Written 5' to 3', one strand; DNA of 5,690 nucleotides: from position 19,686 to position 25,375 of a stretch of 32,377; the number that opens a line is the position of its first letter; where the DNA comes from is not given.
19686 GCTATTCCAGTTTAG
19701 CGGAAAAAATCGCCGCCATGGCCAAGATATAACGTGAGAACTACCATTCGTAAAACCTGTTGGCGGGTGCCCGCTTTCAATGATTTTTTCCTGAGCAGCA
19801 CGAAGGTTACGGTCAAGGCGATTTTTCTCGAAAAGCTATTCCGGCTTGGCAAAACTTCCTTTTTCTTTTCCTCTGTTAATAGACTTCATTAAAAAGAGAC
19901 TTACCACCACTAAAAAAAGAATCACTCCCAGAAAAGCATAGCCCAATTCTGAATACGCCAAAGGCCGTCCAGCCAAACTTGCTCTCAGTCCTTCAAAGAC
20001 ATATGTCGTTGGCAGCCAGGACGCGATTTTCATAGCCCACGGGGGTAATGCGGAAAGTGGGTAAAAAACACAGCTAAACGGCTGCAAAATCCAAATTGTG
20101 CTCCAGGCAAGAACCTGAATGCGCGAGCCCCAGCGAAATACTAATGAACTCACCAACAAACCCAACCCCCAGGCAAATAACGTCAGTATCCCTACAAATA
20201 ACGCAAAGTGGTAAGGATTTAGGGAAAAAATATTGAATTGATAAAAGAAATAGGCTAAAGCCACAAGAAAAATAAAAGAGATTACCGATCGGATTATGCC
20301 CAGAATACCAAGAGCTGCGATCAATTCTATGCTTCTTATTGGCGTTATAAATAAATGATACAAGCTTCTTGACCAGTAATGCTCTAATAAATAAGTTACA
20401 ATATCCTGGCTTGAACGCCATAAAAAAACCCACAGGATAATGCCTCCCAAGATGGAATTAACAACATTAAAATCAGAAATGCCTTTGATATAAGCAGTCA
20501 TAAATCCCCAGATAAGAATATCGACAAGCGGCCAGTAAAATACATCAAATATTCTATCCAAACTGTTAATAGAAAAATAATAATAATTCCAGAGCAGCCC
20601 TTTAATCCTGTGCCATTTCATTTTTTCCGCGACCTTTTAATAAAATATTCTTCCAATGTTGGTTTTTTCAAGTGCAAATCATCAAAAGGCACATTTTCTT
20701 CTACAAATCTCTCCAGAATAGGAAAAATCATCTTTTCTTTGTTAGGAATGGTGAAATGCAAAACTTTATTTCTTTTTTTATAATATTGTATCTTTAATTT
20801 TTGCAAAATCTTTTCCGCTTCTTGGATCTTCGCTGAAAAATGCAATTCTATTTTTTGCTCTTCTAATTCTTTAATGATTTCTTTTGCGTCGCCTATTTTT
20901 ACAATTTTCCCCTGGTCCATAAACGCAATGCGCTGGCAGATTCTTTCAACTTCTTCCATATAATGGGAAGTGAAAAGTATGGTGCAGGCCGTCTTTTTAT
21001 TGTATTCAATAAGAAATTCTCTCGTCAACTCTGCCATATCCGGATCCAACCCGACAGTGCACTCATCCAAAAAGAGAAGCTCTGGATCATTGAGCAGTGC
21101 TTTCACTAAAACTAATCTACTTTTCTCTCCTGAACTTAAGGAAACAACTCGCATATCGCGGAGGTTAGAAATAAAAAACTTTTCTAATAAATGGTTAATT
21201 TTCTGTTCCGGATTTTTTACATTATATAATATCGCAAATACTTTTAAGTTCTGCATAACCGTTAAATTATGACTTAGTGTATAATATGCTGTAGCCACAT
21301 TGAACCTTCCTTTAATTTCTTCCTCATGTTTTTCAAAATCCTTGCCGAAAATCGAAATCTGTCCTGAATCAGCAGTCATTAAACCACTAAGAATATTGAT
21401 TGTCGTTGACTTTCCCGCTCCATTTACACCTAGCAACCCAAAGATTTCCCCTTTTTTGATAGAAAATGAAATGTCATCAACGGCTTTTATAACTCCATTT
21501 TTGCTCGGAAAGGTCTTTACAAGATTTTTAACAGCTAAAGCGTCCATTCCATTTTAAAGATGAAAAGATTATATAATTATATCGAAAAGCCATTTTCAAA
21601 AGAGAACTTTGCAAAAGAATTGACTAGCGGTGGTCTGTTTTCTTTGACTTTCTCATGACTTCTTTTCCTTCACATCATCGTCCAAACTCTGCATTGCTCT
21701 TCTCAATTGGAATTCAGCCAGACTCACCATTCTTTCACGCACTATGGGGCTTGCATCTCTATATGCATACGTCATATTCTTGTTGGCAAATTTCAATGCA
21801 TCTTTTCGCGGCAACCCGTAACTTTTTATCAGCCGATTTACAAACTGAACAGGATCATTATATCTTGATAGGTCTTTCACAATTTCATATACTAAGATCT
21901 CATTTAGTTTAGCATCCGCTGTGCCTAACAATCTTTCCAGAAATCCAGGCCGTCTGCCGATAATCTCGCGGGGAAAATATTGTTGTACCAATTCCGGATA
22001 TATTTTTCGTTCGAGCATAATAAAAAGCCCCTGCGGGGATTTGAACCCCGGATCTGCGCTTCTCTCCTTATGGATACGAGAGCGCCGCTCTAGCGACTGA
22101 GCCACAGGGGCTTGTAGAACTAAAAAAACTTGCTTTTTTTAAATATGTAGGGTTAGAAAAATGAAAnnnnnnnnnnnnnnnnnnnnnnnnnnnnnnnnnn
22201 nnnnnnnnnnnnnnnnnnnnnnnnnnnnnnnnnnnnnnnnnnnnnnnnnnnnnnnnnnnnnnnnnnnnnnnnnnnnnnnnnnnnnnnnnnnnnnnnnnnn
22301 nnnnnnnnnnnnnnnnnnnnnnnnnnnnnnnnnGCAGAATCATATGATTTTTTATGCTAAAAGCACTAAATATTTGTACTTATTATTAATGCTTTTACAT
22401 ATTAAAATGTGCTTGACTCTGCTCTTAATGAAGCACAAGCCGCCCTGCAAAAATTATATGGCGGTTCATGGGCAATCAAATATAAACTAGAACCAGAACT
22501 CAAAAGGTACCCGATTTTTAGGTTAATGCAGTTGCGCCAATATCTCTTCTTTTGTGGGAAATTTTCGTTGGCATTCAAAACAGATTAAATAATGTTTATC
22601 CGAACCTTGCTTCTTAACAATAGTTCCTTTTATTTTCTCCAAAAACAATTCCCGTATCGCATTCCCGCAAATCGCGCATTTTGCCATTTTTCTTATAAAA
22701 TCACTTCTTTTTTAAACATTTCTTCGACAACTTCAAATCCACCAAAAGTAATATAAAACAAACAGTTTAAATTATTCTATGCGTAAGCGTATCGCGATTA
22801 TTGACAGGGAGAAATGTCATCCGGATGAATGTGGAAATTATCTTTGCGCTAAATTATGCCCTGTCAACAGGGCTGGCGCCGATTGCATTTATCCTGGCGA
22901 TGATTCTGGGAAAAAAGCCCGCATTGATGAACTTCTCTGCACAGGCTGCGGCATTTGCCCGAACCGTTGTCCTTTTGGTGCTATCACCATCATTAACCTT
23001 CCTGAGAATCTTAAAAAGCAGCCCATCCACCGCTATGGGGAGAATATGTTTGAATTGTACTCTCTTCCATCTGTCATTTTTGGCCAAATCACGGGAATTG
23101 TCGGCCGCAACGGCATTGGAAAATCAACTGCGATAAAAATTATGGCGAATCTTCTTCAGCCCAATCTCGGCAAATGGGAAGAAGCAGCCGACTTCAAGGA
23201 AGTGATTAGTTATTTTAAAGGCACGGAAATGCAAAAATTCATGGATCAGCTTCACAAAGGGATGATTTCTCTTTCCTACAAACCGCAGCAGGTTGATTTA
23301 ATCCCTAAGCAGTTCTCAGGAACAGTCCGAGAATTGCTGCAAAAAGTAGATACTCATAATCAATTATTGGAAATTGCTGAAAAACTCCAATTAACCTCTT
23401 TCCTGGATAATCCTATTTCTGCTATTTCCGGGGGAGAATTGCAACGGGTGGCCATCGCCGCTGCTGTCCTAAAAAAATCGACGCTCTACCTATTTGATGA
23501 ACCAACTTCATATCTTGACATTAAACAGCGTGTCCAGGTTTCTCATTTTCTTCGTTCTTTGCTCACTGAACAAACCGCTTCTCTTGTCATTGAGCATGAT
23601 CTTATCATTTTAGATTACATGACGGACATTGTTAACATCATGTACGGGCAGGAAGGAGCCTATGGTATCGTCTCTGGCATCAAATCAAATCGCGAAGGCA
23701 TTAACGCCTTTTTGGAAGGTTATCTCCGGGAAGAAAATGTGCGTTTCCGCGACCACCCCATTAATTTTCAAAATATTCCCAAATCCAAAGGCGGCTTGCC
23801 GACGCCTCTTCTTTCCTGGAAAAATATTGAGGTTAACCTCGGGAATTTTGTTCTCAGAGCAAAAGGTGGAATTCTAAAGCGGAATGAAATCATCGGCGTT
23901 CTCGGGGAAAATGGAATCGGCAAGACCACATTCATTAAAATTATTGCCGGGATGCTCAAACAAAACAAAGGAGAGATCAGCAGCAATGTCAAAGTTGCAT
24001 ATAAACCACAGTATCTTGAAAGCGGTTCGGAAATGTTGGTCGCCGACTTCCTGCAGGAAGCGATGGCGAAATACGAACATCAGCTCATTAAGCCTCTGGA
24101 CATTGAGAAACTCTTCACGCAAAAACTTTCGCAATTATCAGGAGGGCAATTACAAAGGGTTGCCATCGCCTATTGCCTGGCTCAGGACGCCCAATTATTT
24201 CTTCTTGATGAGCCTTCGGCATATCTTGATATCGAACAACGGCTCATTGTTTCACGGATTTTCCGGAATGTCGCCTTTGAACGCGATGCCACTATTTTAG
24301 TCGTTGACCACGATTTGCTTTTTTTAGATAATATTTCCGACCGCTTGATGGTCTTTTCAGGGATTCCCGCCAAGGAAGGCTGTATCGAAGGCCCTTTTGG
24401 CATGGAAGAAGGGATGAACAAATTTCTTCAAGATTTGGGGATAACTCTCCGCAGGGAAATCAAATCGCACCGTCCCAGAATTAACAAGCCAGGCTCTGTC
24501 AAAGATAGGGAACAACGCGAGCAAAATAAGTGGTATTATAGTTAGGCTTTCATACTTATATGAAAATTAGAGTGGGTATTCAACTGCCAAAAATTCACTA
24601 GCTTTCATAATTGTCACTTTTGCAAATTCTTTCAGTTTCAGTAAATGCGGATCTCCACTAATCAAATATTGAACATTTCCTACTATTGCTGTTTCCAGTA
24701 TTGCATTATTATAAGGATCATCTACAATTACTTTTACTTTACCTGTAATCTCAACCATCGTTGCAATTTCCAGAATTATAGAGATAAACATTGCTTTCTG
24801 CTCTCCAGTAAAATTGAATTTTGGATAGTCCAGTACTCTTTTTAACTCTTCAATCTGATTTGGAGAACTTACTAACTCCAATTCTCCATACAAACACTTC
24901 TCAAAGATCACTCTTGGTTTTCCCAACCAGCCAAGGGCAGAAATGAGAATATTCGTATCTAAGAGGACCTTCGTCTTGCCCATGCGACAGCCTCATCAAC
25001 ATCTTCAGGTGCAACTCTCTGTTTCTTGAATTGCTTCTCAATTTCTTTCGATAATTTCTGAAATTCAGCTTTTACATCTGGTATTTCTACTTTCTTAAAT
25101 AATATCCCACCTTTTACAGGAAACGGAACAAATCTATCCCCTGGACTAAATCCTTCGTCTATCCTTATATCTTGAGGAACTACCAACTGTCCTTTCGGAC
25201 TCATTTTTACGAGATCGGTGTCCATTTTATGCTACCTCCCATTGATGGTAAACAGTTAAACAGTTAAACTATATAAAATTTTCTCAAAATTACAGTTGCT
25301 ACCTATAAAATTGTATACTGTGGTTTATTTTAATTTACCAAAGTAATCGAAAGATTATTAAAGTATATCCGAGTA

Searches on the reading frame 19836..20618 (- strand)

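Call 48: search_protein_families(library=pfam, proteins=[window:19836-20618:-], max_evalue=0.001)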
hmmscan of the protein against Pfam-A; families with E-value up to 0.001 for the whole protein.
window:19836-20618:- (260 aa): 2 families
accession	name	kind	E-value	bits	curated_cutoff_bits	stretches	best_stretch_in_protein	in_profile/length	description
PF01061.29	ABC2_membrane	-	8.6e-08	32.4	26.9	1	25-214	19-209/211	ABC-2 type transporter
PF12698.13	ABC2_membrane_3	-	3.1e-06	27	31.6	1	52-239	159-345/347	ABC-2 family transporter protein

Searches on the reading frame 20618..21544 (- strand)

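Call 48: search_protein_families(library=pfam, proteins=[window:20618-21544:-], max_evalue=0.001)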
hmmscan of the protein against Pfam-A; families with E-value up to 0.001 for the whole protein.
window:20618-21544:- (308 aa): 2 families
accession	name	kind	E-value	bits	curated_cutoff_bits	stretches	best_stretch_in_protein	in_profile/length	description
PF00005.33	ABC_tran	-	1.2e-30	107.3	25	1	23-163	2-136/137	ABC transporter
PF13304.12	AAA_21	-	1.7e-09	38.6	27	1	69-194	158-298/304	AAA domain, putative AbiEii toxin, Type IV TA system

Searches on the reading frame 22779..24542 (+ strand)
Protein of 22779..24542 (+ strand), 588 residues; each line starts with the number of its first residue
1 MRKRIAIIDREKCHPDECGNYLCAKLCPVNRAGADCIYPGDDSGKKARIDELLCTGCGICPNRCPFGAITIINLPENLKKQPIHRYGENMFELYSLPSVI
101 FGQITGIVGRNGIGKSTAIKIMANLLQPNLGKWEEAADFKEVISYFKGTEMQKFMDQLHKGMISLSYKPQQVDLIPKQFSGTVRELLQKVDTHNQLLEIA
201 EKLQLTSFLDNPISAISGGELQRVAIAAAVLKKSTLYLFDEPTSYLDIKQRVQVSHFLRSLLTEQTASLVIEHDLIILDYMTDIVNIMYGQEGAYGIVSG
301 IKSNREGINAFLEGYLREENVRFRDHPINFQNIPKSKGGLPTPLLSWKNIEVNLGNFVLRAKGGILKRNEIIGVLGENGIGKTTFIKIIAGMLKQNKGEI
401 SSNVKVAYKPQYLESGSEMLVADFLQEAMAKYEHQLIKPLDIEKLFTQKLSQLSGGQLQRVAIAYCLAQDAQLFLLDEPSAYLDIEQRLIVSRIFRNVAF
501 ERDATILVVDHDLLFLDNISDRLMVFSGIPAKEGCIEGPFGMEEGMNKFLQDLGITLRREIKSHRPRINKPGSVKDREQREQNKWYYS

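Call 46: list_cluster_members(proteins=[window:22779-24542:+, window:3623-4747:+, window:12432-13775:+, window:8977-10074:-, window:25687-30441:+])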
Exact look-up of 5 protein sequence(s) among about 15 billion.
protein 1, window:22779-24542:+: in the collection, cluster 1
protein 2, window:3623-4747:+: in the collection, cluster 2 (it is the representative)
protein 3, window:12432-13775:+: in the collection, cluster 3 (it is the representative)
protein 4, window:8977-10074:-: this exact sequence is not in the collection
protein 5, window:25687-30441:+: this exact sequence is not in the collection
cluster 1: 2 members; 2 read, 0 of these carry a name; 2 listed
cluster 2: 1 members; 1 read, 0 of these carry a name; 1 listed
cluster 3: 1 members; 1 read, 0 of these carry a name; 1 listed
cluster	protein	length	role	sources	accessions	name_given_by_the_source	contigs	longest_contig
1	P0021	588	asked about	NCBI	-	-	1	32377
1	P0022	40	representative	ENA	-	-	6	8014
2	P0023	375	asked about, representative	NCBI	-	-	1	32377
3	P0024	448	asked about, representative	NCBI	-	-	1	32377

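Call 48: search_protein_families(library=pfam, proteins=[window:22779-24542:+], max_evalue=0.001)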
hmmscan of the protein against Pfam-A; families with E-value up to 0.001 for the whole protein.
window:22779-24542:+ (588 aa): 18 families
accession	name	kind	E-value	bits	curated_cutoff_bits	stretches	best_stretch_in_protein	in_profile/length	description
PF00005.33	ABC_tran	-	4.4e-45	154.1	25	2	102-244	11-137/137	ABC transporter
PF13304.12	AAA_21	-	1.1e-12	49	27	0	104-130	1-26/304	AAA domain, putative AbiEii toxin, Type IV TA system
PF02463.25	SMC_N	-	2.9e-12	46.9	40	1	103-291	25-215/220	RecF/RecN/SMC N terminal domain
PF13175.12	AAA_15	-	1.5e-07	31.8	32.1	0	103-141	23-55/374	AAA ATPase domain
PF04068.21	Fer4_RLI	-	2.1e-07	31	23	1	4-33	2-33/35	Possible Fer4-like domain in RNase L inhibitor, RLI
PF13401.12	AAA_22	-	1e-06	29.6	27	0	370-463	6-85/130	AAA domain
PF13476.12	AAA_23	-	1.1e-05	26.6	27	0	368-403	18-53/201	AAA domain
PF03193.22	RsgA_GTPase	-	1.4e-05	25.4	30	0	369-404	106-141/174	RsgA GTPase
PF00037.32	Fer4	-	3.7e-05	23.8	21.1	1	48-70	2-24/24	4Fe-4S binding domain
PF00910.28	RNA_helicase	-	5.4e-05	24.1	21.5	0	374-428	3-62/105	RNA helicase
PF03215.21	Rad17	-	5.9e-05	23.5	23.8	0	103-151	46-92/186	Rad17 P-loop domain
PF12837.12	Fer4_6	-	0.0001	22.5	25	0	47-69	2-24/24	4Fe-4S binding domain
PF13555.12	AAA_29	-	0.00013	22.1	27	0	104-130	24-50/61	P-loop containing region of AAA domain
PF05729.18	NACHT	-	0.00022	21.5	26.7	0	372-399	3-30/167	NACHT domain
PF12838.12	Fer4_7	-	0.00028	21.7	27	0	17-68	4-52/52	4Fe-4S dicluster domain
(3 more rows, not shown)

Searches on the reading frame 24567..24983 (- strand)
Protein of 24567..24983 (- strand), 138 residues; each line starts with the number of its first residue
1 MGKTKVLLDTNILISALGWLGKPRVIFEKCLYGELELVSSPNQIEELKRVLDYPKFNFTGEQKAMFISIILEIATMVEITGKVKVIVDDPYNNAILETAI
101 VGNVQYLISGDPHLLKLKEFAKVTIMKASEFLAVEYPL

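Call 6: search_protein_families(library=pfam, proteins=[window:24567-24983:-], max_evalue=1)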
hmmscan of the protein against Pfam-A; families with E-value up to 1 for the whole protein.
window:24567-24983:- (138 aa): 3 families
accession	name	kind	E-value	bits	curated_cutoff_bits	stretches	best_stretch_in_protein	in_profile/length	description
PF13470.12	PIN_3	-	4.1e-13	50.6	27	1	5-111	1-113/115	PIN domain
PF01850.27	PIN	-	0.016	16.3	23.6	1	6-116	1-116/120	PIN domain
PF06593.17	RBDV_coat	-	0.13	12.1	32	1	56-109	159-221/287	Raspberry bushy dwarf virus coat protein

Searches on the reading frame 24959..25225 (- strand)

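Call 6: search_protein_families(library=pfam, proteins=[window:24959-25225:-], max_evalue=1)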
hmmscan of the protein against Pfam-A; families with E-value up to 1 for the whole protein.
window:24959-25225:- (88 aa): 1 family
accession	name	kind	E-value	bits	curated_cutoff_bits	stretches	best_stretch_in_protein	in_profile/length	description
PF24692.1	DUF7659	-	0.095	13.2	27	1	25-70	35-80/135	Family of unknown function (DUF7659)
